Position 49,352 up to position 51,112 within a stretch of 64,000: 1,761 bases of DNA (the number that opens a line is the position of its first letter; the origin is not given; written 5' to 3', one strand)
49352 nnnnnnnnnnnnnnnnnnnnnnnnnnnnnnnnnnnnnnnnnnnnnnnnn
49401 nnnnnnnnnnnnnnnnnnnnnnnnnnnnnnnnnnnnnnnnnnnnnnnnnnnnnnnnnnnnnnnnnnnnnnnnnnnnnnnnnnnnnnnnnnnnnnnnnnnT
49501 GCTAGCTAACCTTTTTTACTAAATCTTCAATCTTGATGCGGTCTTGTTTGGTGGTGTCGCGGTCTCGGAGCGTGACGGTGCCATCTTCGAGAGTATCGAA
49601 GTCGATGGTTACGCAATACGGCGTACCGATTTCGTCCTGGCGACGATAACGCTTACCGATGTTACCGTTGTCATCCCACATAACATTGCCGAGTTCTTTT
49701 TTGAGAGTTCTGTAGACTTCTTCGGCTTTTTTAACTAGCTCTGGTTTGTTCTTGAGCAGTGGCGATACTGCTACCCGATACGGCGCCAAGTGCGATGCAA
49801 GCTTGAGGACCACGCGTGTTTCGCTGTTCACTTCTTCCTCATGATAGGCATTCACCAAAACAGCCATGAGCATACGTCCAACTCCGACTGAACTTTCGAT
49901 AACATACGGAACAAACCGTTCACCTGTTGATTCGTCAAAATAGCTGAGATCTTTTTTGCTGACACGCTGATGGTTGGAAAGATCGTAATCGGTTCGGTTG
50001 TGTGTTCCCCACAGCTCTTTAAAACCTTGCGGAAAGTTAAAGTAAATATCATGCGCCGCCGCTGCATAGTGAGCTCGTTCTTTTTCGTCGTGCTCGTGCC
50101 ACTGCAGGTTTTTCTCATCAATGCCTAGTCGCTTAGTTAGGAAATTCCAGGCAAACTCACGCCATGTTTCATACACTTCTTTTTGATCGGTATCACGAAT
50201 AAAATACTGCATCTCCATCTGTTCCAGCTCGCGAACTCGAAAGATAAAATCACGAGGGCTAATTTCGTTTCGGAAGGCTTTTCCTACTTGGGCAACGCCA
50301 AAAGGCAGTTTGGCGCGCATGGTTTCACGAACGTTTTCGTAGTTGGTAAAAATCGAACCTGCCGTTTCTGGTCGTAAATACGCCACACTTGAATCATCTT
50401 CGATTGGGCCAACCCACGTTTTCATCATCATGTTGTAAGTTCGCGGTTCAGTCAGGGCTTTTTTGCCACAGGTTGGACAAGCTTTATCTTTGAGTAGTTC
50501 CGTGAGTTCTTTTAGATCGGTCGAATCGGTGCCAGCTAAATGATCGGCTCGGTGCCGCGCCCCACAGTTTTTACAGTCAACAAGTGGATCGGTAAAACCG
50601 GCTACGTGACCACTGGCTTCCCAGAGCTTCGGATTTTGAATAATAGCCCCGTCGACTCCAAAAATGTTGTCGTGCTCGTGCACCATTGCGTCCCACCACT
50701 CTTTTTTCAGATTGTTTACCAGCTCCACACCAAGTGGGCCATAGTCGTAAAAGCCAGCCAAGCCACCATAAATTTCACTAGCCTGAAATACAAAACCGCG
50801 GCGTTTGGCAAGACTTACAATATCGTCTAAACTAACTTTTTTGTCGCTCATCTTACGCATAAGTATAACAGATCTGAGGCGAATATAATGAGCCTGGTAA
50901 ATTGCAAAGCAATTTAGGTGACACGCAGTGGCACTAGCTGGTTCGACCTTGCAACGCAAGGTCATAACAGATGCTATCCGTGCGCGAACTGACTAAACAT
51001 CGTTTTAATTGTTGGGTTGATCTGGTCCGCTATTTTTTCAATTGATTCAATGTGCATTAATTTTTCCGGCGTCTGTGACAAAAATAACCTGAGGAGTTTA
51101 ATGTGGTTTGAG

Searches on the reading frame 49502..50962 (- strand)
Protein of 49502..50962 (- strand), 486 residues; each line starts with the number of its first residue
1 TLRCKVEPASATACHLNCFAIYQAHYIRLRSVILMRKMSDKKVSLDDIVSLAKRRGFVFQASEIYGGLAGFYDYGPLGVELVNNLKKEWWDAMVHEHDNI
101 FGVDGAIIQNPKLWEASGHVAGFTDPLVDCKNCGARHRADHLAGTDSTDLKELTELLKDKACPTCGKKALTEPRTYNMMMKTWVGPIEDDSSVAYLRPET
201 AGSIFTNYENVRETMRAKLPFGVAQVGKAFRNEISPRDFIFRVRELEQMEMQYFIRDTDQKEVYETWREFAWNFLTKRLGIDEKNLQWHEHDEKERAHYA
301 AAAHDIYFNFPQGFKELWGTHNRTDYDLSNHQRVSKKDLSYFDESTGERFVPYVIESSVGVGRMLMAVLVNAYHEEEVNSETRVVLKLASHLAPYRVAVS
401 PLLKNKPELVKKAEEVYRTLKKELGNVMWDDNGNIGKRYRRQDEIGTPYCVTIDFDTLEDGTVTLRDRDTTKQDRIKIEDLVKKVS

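Call 13: list_cluster_members(proteins=[P0001, window:49502-50962:-, window:45659-46114:-, window:46130-46264:-])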
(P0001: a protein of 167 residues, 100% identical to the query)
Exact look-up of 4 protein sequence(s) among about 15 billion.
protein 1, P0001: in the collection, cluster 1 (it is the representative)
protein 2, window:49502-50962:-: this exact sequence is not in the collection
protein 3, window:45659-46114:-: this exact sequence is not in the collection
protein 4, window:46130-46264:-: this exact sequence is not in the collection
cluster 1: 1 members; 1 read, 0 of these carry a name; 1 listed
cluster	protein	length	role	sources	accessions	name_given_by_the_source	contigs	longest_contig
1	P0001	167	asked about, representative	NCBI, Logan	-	-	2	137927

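Call 18: find_related_loci(query=window:49502-50962:-, collection=genome_contigs, flank=10000)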
Query window:49502-50962:- (486 aa) in genome_contigs; peptide patterns used: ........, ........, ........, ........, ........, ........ (x = any residue, [..] = any of these).
600 stretches matched a pattern (row limit reached: there are more); 600 encode a relative of the query (tblastn E <= 1e-3); the best 80 are kept; 80 distinct loci.
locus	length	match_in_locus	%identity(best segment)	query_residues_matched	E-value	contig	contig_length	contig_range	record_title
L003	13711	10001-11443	80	11-486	0e+0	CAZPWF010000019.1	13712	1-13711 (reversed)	MAG TPA_asm: uncultured Candidatus Saccharibacteria bacterium isolate SRP170004_co1_152 genome assembly, contig: NODE_70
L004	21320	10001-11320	82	42-481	0e+0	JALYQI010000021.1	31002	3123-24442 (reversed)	MAG: bacterium isolate MDV bin59 SD1454-56_k127_1719751, whole genome shotgun sequence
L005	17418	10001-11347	80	31-481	0e+0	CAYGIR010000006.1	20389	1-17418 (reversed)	MAG TPA_asm: uncultured Candidatus Saccharibacteria bacterium isolate ERP113451_co1_98 genome assembly, contig: NODE_303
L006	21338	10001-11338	78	39-484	0e+0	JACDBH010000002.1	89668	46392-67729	MAG: Candidatus Saccharibacteria bacterium isolate MGR_bin277 SD2897-2912_k127_472405, whole genome shotgun sequence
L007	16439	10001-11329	80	42-486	0e+0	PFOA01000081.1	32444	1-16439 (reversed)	MAG: Candidatus Saccharibacteria bacterium CG_4_10_14_0_2_um_filter_52_9 CG_4_10_14_0.2_scaffold_390_c, whole genome sho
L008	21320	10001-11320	78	38-481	0e+0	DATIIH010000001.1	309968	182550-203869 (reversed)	MAG TPA_asm: Patescibacteria group bacterium isolate SMAG_U15659 k141_649687, whole genome shotgun sequence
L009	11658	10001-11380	74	16-481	0e+0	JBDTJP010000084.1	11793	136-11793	MAG: Candidatus Saccharimonadales bacterium isolate cluster2_bin.56 k127_2301643, whole genome shotgun sequence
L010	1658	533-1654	88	38-413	0e+0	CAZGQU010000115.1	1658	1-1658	MAG TPA_asm: uncultured Candidatus Saccharibacteria bacterium isolate SRP144015_co1_132 genome assembly, contig: NODE_28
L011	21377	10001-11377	70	38-485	0e+0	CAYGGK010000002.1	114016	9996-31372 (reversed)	MAG TPA_asm: uncultured Candidatus Saccharibacteria bacterium isolate ERP113451_co3_264 genome assembly, contig: NODE_47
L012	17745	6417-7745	69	42-486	0e+0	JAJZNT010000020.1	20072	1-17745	MAG: bacterium isolate MAS4.bin29 NODE_2826_length_20072_cov_5.064126, whole genome shotgun sequence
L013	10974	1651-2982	72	36-481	0e+0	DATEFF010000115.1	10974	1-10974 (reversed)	MAG TPA_asm: Candidatus Saccharimonadales bacterium isolate SMAG_U8752 k141_151923, whole genome shotgun sequence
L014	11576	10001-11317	71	41-481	0e+0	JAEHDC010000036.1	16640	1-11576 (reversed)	MAG: Candidatus Saccharibacteria bacterium isolate EFPC_124 k127_12964962, whole genome shotgun sequence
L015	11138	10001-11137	78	32-410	0e+0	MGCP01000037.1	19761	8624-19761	MAG: Candidatus Saccharibacteria bacterium RIFCSPHIGHO2_02_FULL_47_12 rifcsphigho2_02_scaffold_5167, whole genome shotgu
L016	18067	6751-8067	64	42-481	0e+0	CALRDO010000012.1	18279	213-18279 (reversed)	MAG: Patescibacteria group bacterium UBA4664 isolate TH-Jun18-49 genome assembly, contig: TH-Jun18-C6460, whole genome s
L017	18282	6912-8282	63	30-485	0e+0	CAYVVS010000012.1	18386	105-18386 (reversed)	MAG TPA_asm: uncultured Candidatus Saccharibacteria bacterium isolate SRP170004_co1_322 genome assembly, contig: NODE_46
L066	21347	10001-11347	53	19-481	7e-156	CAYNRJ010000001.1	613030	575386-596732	MAG TPA_asm: uncultured Candidatus Saccharibacteria bacterium isolate SRP292972_co1_88 genome assembly, contig: NODE_15_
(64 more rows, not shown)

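Call 91: search_protein_families(library=pfam, proteins=[L066:720-1139:+, L066:160-699:+, L011:848-2107:+, L011:181-822:+], max_evalue=0.001)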
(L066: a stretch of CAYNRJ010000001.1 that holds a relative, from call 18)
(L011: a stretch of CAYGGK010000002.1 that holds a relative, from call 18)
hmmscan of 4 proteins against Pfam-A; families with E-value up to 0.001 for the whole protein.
L066:720-1139:+ (140 aa): 2 families
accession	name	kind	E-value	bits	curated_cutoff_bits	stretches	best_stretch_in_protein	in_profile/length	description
PF03946.19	Ribosomal_L11_N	-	5.3e-24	84.2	32.9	1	9-66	1-58/58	Ribosomal protein L11, N-terminal domain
PF00298.24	Ribosomal_L11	-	8.3e-24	84.2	21.4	1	71-136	1-67/69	Ribosomal protein L11, RNA binding domain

L066:160-699:+ (180 aa): 3 families
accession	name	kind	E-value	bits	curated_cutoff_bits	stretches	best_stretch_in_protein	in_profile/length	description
PF02357.24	NusG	-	5.2e-28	97.9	22.2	1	10-113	2-93/93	Transcription termination factor nusG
PF00467.35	KOW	-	1.4e-06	28.4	22.3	1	129-159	1-31/32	KOW motif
PF23284.2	KOW2_Spt5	-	0.00032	20.9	28.9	1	130-178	2-48/50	Transcription elongation factor SPT5, second KOW domain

L011:848-2107:+ (420 aa): 3 families
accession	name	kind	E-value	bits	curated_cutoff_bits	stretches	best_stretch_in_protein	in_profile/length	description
PF00464.25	SHMT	-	2.2e-148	494.5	27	1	6-385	1-397/399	Serine hydroxymethyltransferase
PF00155.27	Aminotran_1_2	-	6.2e-08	32.7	19.7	1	80-325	51-311/361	Aminotransferase class I and II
PF01053.26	Cys_Met_Meta_PP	-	0.0002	20.5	27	1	81-253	62-223/381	Cys/Met metabolism PLP-dependent enzyme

L011:181-822:+ (214 aa): 0 families
